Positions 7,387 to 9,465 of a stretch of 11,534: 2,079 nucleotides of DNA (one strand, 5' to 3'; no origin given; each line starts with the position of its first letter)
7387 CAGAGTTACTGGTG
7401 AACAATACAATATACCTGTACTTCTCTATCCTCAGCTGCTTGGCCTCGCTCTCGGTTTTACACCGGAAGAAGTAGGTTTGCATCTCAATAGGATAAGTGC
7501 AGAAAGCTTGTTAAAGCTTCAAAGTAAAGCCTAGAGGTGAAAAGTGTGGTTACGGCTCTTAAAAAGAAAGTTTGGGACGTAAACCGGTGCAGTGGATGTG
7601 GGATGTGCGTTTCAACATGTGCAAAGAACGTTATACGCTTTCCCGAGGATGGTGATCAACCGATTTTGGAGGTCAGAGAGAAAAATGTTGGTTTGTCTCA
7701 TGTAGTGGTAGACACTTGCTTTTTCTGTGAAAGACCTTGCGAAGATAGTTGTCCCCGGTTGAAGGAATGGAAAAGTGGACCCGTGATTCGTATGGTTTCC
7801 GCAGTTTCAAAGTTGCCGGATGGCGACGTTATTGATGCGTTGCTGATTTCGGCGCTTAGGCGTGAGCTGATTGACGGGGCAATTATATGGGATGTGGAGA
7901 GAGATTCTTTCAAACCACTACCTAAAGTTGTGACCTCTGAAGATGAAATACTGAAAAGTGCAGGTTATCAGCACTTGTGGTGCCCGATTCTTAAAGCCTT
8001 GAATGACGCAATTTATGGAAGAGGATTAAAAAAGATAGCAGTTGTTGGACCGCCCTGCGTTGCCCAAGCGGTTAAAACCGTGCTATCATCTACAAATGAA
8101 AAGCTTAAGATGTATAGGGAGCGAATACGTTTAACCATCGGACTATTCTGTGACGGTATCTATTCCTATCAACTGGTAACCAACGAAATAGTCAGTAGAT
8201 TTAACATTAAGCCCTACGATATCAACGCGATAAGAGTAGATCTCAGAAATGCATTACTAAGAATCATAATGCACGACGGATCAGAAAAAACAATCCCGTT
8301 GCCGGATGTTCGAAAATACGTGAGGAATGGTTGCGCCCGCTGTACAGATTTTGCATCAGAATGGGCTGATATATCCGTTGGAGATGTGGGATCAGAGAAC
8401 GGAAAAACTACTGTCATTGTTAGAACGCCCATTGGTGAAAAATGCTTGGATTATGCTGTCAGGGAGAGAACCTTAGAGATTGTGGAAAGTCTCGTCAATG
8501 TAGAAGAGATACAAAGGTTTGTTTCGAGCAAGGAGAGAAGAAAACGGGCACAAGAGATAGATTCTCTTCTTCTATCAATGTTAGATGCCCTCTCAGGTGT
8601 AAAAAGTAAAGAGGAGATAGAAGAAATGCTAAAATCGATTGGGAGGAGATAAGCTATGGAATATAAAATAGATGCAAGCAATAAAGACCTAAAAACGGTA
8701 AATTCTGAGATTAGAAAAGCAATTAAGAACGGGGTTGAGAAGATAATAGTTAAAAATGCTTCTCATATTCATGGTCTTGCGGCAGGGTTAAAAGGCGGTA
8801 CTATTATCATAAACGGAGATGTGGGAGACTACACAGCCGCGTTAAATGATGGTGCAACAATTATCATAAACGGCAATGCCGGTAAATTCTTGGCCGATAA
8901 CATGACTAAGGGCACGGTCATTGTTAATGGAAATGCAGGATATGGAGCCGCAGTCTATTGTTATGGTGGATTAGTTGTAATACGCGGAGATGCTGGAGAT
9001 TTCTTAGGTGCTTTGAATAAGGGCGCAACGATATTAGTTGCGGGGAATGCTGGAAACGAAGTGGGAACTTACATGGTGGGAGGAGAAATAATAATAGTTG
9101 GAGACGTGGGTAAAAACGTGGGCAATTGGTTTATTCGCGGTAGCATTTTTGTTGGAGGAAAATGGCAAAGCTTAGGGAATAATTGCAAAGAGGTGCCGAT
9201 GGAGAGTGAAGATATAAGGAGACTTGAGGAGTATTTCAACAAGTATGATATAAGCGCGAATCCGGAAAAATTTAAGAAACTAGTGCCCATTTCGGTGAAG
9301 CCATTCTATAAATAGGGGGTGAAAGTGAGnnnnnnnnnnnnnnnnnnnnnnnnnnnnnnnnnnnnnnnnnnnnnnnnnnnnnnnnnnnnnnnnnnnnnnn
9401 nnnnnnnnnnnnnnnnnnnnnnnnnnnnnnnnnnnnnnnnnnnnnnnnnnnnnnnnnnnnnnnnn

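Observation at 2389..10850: One operon joins HdrA-MvhD/HdrC/HdrB, an FrhB-type protein and split glutamate synthase subunits: candidate Hdr-coupled glutamate-synthase-like redox complex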

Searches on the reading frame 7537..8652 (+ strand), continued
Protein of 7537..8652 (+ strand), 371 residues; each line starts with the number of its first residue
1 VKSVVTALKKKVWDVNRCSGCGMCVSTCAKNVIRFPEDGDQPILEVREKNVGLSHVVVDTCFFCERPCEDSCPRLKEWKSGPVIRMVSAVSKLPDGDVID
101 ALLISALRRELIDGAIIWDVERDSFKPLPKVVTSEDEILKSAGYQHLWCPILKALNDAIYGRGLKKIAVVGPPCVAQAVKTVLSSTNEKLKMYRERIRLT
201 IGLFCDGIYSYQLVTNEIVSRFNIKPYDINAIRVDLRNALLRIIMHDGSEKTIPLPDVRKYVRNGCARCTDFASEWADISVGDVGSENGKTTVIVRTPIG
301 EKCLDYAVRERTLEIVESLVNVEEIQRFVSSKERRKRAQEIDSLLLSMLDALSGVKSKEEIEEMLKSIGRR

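Call 77: search_protein_families(library=ncbifam, proteins=[L016:13387-14652:+, L056:4745-5998:+, L056:15853-17115:+, L020:5111-6310:+, L020:17025-18347:+], max_evalue=1e-10)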
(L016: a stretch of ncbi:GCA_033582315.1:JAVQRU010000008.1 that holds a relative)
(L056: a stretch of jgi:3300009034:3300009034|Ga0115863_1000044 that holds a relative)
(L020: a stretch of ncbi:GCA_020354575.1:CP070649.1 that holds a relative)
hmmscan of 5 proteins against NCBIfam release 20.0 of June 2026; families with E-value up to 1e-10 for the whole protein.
L016:13387-14652:+ (421 aa): 6 families
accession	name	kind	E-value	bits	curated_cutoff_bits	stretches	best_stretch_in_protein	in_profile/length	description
NF041398.1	GluDhGdhB_Halo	equivalog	2.5e-59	201.2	620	1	44-369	59-375/410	glutamate dehydrogenase GdhB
NF040817.1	GdhA_Arch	equivalog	9.8e-55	186.4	750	1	38-367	56-389/419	glutamate dehydrogenase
NF006929.0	PRK09414.1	equivalog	5.5e-45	154.1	536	1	37-348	78-390/445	NADP-specific glutamate dehydrogenase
NF010634.0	PRK14031.1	equivalog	1.7e-34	119.1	822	1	38-345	75-386/444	NADP-specific glutamate dehydrogenase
NF010633.0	PRK14030.1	subfamily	8.6e-33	114.1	743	1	38-345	75-387/445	glutamate dehydrogenase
NF035922.1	Trp_DH_ScyB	equivalog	2.4e-32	112.3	600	1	14-388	2-342/346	tryptophan dehydrogenase ScyB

L056:4745-5998:+ (417 aa): 6 families
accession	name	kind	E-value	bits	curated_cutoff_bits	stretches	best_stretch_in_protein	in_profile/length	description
NF041398.1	GluDhGdhB_Halo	equivalog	1.5e-52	178.9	620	1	66-364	51-348/410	glutamate dehydrogenase GdhB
NF040817.1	GdhA_Arch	equivalog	4.2e-47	161.2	750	1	66-377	54-368/419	glutamate dehydrogenase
NF035922.1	Trp_DH_ScyB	equivalog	1.2e-34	119.8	600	2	276-413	205-343/346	tryptophan dehydrogenase ScyB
NF006929.0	PRK09414.1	equivalog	2.5e-30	105.8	536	1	67-365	78-383/445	NADP-specific glutamate dehydrogenase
NF010633.0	PRK14030.1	subfamily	9.9e-25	87.5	743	1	64-364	70-382/445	glutamate dehydrogenase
NF010634.0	PRK14031.1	equivalog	1.3e-20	73.3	822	1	67-363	74-380/444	NADP-specific glutamate dehydrogenase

L056:15853-17115:+ (420 aa): 6 families
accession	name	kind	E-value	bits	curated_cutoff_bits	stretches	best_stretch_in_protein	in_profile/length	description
NF040817.1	GdhA_Arch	equivalog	1.7e-154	515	750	1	5-419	3-417/419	glutamate dehydrogenase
NF041398.1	GluDhGdhB_Halo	equivalog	1.2e-143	478.9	620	1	10-420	5-410/410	glutamate dehydrogenase GdhB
NF006929.0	PRK09414.1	equivalog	7.4e-79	265.8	536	1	27-418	48-444/445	NADP-specific glutamate dehydrogenase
NF010633.0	PRK14030.1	subfamily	1.2e-64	219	743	1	31-418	49-444/445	glutamate dehydrogenase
NF010634.0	PRK14031.1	equivalog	6.7e-59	199.5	822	1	42-418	57-443/444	NADP-specific glutamate dehydrogenase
NF035922.1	Trp_DH_ScyB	equivalog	7e-26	91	600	1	63-243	31-198/346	tryptophan dehydrogenase ScyB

L020:5111-6310:+ (399 aa): 6 families
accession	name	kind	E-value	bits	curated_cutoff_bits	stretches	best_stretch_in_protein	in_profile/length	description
NF041398.1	GluDhGdhB_Halo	equivalog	6.4e-47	160.4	620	1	48-396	53-404/410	glutamate dehydrogenase GdhB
NF040817.1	GdhA_Arch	equivalog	7.3e-44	150.6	750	1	47-396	55-412/419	glutamate dehydrogenase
NF006929.0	PRK09414.1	equivalog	1.3e-23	83.7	536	1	47-375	78-413/445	NADP-specific glutamate dehydrogenase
NF035922.1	Trp_DH_ScyB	equivalog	1.3e-23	83.5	600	1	28-225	6-195/346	tryptophan dehydrogenase ScyB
NF010633.0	PRK14030.1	subfamily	6.3e-18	65.1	743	1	47-348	74-384/445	glutamate dehydrogenase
NF010634.0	PRK14031.1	equivalog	2e-14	52.9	822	1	48-344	75-379/444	NADP-specific glutamate dehydrogenase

L020:17025-18347:+ (440 aa): 6 families
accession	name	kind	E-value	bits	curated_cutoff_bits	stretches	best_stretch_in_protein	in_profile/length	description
NF040817.1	GdhA_Arch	equivalog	4.5e-156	520.2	750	1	23-439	2-417/419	glutamate dehydrogenase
NF041398.1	GluDhGdhB_Halo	equivalog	5.7e-144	480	620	1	29-440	5-410/410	glutamate dehydrogenase GdhB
NF006929.0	PRK09414.1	equivalog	5.2e-75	253.1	536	1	47-438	49-444/445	NADP-specific glutamate dehydrogenase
NF010633.0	PRK14030.1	subfamily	7.4e-62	209.9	743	1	50-433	48-439/445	glutamate dehydrogenase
NF010634.0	PRK14031.1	equivalog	2.4e-59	201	822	1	62-402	60-406/444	NADP-specific glutamate dehydrogenase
NF035922.1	Trp_DH_ScyB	equivalog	3.7e-31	108.4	600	1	82-404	31-323/346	tryptophan dehydrogenase ScyB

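Call 89: search_protein_representatives(alignment_id=A1)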
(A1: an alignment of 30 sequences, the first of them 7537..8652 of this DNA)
Query: 30 sequences, 388 profile positions. Proteins with E-value up to 0.001 (for the whole library): 3946; up to 1e-10: 2027; up to 1e-30: 326. The best 150 are listed.
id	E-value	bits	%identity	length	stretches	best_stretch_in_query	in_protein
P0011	6.2e-169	578.2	-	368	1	1-371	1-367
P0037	2.0e-160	550.2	-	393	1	3-388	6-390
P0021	2.5e-141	487.3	-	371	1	1-373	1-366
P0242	8.1e-139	479.1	-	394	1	2-388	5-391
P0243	2.4e-127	441.3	-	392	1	3-388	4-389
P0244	1.9e-124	431.7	-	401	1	2-376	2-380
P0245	5.0e-118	410.6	-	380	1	2-372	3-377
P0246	1.7e-108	379.3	-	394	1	1-388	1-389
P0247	4.9e-99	348.1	-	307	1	84-388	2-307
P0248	8.1e-86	304.6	-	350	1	3-334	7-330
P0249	1.6e-82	293.8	-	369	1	1-372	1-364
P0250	1.4e-80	287.3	-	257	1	133-388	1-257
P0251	6.3e-77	275.3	-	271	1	83-294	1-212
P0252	1.7e-73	264.0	-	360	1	3-341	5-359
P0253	2.9e-73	263.3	-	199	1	173-370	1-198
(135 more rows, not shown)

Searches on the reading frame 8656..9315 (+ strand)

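Call 3: search_protein_families(library=pfam, proteins=[window:8656-9315:+], max_evalue=0.01)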
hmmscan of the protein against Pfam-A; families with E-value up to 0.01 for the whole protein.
window:8656-9315:+ (219 aa): 1 family
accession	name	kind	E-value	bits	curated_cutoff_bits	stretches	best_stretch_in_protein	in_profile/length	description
PF01493.24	GXGXG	-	1.4e-18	67.6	32.5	2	102-188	99-184/190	GXGXG motif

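Call 55: search_protein_families(library=ncbifam, proteins=[window:8656-9315:+], max_evalue=0.001)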
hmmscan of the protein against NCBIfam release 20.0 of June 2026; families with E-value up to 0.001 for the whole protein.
window:8656-9315:+ (219 aa): 3 families
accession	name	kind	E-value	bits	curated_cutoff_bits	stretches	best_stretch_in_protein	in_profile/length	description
TIGR03122.1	one_C_dehyd_C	equivalog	1.5e-27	96.5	130.65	1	22-185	54-225/260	formylmethanofuran dehydrogenase subunit C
NF042910.1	FMH_DH_FwdC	exception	6.3e-17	61.5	340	1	24-172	57-213/271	tungsten-dependent formylmethanofuran dehydrogenase subunit FwdC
NF008730.0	PRK11750.1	equivalog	4.5e-06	24.3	1047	1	47-192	1289-1426/1490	glutamate synthase large subunit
